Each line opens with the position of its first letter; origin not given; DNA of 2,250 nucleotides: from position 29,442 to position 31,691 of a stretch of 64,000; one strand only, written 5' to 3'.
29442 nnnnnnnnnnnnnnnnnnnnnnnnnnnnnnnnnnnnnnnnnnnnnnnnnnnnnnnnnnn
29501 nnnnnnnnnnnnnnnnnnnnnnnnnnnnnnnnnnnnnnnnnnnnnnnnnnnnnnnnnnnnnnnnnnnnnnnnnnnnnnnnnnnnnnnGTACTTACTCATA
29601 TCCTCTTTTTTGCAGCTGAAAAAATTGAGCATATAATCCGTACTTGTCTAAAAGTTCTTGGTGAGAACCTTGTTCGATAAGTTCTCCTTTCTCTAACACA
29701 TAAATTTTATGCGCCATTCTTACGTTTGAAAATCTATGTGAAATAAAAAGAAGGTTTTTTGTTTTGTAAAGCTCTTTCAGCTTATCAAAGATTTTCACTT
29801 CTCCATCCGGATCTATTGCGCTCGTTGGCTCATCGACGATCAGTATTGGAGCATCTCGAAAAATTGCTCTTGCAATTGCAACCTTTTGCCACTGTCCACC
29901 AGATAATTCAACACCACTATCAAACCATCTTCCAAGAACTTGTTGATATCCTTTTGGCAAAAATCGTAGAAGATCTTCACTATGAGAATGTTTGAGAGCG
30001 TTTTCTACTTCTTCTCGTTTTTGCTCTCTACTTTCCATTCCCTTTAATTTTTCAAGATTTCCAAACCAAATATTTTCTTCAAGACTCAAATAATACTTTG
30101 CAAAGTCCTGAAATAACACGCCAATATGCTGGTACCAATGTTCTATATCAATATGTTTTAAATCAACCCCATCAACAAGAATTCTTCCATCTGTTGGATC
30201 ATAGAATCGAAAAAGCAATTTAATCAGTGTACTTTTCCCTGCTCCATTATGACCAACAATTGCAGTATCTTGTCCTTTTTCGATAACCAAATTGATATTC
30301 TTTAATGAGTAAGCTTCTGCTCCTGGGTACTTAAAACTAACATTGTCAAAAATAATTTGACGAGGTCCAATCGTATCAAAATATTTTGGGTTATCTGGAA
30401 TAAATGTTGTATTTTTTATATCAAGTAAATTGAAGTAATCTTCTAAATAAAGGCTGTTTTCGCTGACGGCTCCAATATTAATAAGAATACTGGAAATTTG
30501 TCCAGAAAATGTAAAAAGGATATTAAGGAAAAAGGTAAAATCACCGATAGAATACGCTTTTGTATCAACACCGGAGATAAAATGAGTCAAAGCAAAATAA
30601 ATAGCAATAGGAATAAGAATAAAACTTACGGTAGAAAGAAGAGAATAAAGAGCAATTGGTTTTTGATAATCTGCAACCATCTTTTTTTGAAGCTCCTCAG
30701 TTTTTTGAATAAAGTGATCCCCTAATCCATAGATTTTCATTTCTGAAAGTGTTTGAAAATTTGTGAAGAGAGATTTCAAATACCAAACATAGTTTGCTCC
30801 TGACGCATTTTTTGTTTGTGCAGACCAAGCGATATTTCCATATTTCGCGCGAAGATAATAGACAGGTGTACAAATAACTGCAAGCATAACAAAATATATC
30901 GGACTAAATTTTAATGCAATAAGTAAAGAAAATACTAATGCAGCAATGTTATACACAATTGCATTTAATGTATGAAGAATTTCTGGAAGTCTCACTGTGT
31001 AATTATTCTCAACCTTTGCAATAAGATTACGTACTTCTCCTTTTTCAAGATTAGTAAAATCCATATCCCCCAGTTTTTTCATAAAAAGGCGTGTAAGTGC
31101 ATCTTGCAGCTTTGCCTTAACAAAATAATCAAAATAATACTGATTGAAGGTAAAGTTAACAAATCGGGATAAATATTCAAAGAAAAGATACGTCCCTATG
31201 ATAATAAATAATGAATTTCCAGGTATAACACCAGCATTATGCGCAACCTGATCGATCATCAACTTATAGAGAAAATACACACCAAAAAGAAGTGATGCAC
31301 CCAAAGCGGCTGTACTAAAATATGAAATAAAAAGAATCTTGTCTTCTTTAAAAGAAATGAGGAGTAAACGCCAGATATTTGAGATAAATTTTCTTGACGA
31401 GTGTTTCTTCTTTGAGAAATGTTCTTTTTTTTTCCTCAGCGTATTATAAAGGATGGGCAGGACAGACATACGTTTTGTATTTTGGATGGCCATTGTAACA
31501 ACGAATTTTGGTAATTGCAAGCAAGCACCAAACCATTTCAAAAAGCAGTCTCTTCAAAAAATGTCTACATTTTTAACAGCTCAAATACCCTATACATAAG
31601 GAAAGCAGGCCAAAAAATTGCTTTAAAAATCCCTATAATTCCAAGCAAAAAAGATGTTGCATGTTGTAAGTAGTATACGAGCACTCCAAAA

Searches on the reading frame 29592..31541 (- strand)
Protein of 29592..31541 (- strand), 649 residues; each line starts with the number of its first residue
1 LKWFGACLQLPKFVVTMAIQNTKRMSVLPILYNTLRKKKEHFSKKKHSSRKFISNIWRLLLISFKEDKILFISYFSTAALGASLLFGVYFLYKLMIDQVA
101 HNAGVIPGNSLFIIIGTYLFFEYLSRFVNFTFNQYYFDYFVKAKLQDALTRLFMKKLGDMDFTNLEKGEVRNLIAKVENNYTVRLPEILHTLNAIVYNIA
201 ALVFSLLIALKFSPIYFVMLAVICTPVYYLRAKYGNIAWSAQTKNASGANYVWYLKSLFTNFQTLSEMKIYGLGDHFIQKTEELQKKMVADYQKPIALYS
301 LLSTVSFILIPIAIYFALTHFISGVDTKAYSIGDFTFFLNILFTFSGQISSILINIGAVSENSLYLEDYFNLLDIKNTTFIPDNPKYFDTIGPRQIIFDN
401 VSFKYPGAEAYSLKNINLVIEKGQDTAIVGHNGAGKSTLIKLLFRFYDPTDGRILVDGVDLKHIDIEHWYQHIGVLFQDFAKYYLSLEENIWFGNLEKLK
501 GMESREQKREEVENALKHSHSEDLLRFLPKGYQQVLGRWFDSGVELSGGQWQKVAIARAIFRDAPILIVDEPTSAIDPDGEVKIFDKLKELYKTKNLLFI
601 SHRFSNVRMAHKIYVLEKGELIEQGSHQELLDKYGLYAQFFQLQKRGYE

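Call 13: search_protein_families(library=pfam, proteins=[window:29592-31541:-])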
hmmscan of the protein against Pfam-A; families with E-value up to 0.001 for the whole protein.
window:29592-31541:- (649 aa): 4 families
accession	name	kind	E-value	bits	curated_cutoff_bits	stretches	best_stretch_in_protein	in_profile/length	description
PF00005.33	ABC_tran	-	7.7e-33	114.4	25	1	413-574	1-137/137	ABC transporter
PF02463.25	SMC_N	-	7.7e-07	29.2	40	0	506-616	135-211/220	RecF/RecN/SMC N terminal domain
PF13304.12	AAA_21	-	2.4e-06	28.3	27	0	426-457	2-50/304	AAA domain, putative AbiEii toxin, Type IV TA system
PF13175.12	AAA_15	-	0.0003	21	32.1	1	413-502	14-92/374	AAA ATPase domain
